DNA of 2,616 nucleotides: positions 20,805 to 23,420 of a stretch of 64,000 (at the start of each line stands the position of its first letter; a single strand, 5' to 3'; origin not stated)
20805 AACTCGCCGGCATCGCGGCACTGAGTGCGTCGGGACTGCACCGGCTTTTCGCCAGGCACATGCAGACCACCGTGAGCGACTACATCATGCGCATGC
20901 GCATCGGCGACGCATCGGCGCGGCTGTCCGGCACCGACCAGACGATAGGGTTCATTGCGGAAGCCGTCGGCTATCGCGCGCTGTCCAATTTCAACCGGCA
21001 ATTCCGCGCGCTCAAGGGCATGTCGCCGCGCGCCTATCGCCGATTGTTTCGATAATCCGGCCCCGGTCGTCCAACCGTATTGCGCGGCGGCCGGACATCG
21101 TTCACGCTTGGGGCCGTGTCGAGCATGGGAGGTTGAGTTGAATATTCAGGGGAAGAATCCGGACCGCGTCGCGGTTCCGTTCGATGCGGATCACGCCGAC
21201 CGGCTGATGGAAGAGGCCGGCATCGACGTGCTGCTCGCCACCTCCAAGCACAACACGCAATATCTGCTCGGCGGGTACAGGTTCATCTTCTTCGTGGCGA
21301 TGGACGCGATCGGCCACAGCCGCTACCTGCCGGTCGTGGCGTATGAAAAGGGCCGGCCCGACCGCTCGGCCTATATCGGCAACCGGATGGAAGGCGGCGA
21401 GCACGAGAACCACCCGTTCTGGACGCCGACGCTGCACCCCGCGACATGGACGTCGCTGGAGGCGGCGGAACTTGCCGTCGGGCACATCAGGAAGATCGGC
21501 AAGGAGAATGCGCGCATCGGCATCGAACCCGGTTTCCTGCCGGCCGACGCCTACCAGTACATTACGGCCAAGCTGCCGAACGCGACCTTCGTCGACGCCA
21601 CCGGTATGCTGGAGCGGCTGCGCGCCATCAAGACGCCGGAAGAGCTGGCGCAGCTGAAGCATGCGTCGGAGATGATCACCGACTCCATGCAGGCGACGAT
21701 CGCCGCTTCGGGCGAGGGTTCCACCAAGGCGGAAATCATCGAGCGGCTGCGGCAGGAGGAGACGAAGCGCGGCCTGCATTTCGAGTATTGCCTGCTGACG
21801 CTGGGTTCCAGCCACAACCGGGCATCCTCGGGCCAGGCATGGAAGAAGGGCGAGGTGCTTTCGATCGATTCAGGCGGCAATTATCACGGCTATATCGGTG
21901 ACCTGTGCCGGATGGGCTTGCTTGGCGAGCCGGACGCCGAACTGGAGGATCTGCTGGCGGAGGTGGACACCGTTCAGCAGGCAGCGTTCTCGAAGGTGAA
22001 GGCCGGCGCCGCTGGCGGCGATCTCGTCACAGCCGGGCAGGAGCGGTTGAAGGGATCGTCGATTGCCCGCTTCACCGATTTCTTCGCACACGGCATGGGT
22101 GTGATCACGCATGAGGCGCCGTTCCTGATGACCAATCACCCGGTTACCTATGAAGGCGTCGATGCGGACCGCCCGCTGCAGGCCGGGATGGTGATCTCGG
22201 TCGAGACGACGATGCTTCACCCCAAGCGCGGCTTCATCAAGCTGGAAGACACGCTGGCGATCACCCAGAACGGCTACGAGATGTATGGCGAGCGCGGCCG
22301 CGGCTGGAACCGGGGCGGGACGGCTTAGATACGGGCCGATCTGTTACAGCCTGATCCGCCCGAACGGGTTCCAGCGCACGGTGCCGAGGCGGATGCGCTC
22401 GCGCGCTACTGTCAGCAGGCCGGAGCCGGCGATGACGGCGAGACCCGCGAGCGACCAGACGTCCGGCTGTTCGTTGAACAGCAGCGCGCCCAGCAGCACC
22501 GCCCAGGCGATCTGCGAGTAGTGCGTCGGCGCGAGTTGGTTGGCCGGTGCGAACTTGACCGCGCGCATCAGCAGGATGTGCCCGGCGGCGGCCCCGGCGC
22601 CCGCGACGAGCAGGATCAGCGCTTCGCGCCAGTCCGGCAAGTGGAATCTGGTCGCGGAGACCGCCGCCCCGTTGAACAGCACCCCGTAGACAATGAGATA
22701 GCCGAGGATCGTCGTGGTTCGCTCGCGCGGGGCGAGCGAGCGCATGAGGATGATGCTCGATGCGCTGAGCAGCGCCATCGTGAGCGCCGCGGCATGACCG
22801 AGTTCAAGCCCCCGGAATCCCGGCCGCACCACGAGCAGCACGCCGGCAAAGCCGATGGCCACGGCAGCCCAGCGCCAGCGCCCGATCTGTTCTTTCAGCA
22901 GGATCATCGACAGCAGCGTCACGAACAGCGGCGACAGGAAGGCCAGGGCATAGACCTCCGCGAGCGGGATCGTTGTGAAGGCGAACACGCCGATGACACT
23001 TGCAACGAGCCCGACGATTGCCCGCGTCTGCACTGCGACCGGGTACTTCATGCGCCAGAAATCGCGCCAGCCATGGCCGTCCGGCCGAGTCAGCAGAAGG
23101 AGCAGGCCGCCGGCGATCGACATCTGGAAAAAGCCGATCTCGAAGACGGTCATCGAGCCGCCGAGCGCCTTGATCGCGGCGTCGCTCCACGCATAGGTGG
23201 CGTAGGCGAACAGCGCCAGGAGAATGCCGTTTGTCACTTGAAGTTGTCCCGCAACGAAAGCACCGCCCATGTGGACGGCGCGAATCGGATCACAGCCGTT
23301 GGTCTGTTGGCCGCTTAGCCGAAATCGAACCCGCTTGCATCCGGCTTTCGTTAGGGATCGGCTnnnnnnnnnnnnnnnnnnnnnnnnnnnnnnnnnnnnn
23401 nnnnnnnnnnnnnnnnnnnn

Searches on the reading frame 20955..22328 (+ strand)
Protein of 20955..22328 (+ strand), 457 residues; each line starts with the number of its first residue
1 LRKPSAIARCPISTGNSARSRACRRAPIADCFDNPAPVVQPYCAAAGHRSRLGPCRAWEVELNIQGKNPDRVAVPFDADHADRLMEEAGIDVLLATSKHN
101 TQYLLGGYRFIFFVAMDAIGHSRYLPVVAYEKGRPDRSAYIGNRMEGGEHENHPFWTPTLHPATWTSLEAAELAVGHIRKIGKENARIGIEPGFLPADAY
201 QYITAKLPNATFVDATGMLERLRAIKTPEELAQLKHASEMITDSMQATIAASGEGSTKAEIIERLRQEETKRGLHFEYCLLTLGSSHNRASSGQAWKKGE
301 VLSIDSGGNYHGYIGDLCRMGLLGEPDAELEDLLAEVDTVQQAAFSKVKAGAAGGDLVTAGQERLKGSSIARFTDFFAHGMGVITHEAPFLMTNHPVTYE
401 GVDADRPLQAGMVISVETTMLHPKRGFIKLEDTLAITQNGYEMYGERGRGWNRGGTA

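Call 8: search_protein_families(library=pfam, proteins=[window:20955-22328:+])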
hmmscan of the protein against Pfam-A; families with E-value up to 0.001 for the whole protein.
window:20955-22328:+ (457 aa): 2 families
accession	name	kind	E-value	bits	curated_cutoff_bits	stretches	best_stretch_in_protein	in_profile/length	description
PF00557.29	Peptidase_M24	-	3.8e-29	102.4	23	1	233-438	2-208/208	Metallopeptidase family M24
PF01321.24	Creatinase_N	-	4.2e-14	53.6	22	1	81-225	5-128/128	Creatinase/Prolidase N-terminal domain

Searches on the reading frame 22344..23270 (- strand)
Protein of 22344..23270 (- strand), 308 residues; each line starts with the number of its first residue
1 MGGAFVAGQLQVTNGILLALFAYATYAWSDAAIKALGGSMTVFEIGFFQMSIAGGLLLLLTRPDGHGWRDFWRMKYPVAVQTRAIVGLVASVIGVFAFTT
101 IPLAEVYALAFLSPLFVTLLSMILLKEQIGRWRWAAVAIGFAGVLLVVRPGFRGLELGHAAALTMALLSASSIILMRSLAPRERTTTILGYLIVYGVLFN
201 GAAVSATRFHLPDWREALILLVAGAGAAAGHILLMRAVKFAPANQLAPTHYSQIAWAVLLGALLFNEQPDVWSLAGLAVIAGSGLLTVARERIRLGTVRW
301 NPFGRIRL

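Call 8: search_protein_families(library=pfam, proteins=[window:22344-23270:-])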
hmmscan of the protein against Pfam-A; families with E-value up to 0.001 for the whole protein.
window:22344-23270:- (308 aa): 1 family
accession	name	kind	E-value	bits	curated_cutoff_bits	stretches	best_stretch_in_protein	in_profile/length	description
PF00892.27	EamA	-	1.5e-22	80.7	28.2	2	14-148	2-134/135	EamA-like transporter family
